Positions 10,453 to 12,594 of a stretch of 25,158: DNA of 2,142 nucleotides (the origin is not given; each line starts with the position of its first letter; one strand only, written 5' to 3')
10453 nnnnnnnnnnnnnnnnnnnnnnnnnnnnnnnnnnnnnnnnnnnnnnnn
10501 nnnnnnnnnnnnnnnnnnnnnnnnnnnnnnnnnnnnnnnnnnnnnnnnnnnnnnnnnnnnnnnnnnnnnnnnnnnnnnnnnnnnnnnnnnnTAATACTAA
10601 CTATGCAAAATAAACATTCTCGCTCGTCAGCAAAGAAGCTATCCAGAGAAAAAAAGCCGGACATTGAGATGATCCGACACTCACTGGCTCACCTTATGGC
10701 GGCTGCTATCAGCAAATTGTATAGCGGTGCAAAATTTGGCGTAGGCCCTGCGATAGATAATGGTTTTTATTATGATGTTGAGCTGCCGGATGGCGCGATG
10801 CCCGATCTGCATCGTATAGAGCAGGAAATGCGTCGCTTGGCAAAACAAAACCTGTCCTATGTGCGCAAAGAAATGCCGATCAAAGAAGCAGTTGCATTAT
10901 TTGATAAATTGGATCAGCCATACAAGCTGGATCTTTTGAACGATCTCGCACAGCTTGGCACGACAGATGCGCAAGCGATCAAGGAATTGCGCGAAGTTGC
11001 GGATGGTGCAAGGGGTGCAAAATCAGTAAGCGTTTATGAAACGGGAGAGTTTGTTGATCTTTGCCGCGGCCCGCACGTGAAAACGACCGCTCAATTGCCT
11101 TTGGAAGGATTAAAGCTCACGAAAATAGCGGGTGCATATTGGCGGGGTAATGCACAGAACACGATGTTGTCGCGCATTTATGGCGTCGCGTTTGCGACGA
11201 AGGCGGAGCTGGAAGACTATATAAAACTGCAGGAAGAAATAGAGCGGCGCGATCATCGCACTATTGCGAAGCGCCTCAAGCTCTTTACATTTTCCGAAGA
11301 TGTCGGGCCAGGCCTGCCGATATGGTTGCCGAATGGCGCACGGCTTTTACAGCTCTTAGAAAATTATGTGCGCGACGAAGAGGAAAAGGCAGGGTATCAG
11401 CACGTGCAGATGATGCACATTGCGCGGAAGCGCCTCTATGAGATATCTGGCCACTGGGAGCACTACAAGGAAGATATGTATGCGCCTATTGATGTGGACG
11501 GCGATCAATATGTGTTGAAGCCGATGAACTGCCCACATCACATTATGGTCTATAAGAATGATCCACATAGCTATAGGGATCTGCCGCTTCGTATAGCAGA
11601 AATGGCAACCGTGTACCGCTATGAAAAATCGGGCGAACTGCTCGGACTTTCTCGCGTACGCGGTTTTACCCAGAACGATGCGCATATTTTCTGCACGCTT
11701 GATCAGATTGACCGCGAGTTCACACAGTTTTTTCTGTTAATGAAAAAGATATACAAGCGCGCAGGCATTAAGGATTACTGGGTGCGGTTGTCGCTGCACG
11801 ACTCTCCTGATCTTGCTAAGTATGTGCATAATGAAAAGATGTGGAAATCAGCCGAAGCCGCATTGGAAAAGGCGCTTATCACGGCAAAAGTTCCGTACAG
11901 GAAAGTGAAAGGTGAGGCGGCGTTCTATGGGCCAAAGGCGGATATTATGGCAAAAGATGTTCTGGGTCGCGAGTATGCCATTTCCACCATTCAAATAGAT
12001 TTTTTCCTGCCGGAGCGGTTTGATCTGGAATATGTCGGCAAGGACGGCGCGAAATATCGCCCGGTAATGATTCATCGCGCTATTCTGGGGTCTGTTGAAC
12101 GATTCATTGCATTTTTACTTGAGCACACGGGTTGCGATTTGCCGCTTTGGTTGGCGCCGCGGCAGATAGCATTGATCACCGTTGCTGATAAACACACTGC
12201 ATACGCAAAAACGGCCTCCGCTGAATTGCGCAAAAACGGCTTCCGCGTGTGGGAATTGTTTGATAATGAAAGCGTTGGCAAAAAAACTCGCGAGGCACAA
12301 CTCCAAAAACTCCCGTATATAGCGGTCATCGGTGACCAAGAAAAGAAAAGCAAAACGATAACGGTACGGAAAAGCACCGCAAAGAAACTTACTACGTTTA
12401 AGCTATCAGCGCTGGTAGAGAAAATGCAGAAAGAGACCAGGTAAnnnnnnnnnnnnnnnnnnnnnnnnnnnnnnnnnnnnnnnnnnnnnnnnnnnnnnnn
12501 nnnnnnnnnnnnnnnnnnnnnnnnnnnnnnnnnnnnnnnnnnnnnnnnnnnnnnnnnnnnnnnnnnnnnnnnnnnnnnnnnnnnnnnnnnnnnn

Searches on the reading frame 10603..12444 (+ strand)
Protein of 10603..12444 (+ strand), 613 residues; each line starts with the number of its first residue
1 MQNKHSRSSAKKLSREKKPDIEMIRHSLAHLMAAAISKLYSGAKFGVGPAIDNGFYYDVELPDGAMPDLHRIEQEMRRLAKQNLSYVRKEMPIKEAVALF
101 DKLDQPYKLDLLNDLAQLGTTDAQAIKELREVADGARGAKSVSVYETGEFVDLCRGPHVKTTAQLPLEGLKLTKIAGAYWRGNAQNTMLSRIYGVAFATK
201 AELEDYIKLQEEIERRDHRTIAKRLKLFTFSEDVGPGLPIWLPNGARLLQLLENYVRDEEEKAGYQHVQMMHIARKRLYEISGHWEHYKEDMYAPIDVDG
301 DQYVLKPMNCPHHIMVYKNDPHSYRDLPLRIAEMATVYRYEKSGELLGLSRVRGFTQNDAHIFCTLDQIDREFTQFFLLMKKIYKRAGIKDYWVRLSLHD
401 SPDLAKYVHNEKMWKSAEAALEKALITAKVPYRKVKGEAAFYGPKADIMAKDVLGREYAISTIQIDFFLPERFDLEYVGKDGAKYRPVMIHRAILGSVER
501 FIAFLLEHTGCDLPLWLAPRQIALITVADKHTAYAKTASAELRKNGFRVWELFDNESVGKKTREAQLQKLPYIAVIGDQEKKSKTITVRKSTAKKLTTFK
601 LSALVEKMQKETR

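Call 20: search_protein_families(library=pfam, proteins=[window:10603-12444:+])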
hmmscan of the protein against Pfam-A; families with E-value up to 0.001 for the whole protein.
window:10603-12444:+ (613 aa): 3 families
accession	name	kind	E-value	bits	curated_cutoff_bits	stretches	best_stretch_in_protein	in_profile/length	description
PF00587.30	tRNA-synt_2b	-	1.8e-44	152.4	29.3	1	299-508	7-178/179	tRNA synthetase class II core domain (G, H, P, S and T)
PF03129.25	HGTP_anticodon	-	1.1e-17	64.4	21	1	521-610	1-93/94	Anticodon binding domain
PF07973.19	tRNA_SAD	-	9.6e-11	41.9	24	1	142-193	1-44/44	Threonyl and Alanyl tRNA synthetase second additional domain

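Call 61: find_related_loci(query=window:10603-12441:+, collection=genome_contigs, flank=3000)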
Query window:10603-12441:+ (613 aa) in genome_contigs; peptide patterns used: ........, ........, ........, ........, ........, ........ (x = any residue, [..] = any of these).
599 stretches matched a pattern (row limit reached: there are more); 572 encode a relative of the query (tblastn E <= 1e-3); the best 80 are kept; 80 distinct loci.
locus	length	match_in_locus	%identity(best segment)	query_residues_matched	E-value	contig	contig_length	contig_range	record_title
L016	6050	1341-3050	48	21-613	0e+0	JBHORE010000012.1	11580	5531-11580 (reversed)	MAG: Thermobaculum sp. isolate A0_9 coassembly_Ak141_10811, whole genome shotgun sequence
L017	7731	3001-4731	49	9-596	0e+0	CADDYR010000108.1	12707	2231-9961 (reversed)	Chloroflexi bacterium isolate 3 genome assembly, contig: NODE_3555_length_12707_cov_7.415660, whole genome shotgun seque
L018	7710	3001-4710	47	21-612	0e+0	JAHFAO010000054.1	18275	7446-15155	MAG: Deltaproteobacteria bacterium isolate nzgw177 NODE_1276_length_18276_cov_5.994327, whole genome shotgun sequence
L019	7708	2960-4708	46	9-611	0e+0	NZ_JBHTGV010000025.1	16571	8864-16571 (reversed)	Cohnella sp. GCM10027633 strain CGMCC 1.60091 GCM70027633_14, whole genome shotgun sequence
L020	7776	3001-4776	46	3-613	0e+0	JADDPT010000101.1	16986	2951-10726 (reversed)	MAG: Rubrobacter sp. isolate LC3_1 AB19_LC3_505_length_16999_cov_21, whole genome shotgun sequence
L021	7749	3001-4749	46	9-611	0e+0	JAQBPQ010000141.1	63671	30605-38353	MAG: Cohnella sp. isolate RYN_351 scaffold_2368323, whole genome shotgun sequence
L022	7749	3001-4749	46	9-611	0e+0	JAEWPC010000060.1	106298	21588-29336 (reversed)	MAG: Bacillota bacterium isolate OH_SBlB_88 k127_861853, whole genome shotgun sequence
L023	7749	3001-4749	46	9-611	0e+0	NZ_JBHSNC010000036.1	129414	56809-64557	Cohnella yongneupensis strain KACC 11768 platanus_K_default_36, whole genome shotgun sequence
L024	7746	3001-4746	46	8-611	0e+0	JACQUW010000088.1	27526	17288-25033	MAG: Deltaproteobacteria bacterium isolate NC_groundwater_1447_Ag_S-0.65um_55_23 S_p65_S5_coassembly_k141_910881, whole 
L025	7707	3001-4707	46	21-611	0e+0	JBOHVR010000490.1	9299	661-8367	MAG: Candidatus Binatia bacterium isolate M3-S_metawrap_bin.270 k127_1976440, whole genome shotgun sequence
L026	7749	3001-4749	45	9-611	0e+0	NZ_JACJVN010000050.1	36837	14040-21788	Cohnella lubricantis strain DSM 103658 contig_51, whole genome shotgun sequence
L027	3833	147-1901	46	8-613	0e+0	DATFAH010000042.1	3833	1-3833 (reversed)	MAG TPA_asm: Bacillales bacterium isolate SMAG_U8496 k141_122884, whole genome shotgun sequence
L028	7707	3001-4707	47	21-611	0e+0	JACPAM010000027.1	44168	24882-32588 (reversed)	MAG: Deltaproteobacteria bacterium isolate NC_groundwater_231_Ag_S-0.2um_58_12 S5_GD2017_2_S2_scaffold_714, whole genome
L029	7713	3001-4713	46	21-611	0e+0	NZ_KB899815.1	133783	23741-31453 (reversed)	Cohnella laeviribosi DSM 21336 F560DRAFT_scaffold00008.8, whole genome shotgun sequence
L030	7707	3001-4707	45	21-612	1e-179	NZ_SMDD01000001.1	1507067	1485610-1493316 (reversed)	Laceyella sacchari strain DSM 43356 Ga0244645_101, whole genome shotgun sequence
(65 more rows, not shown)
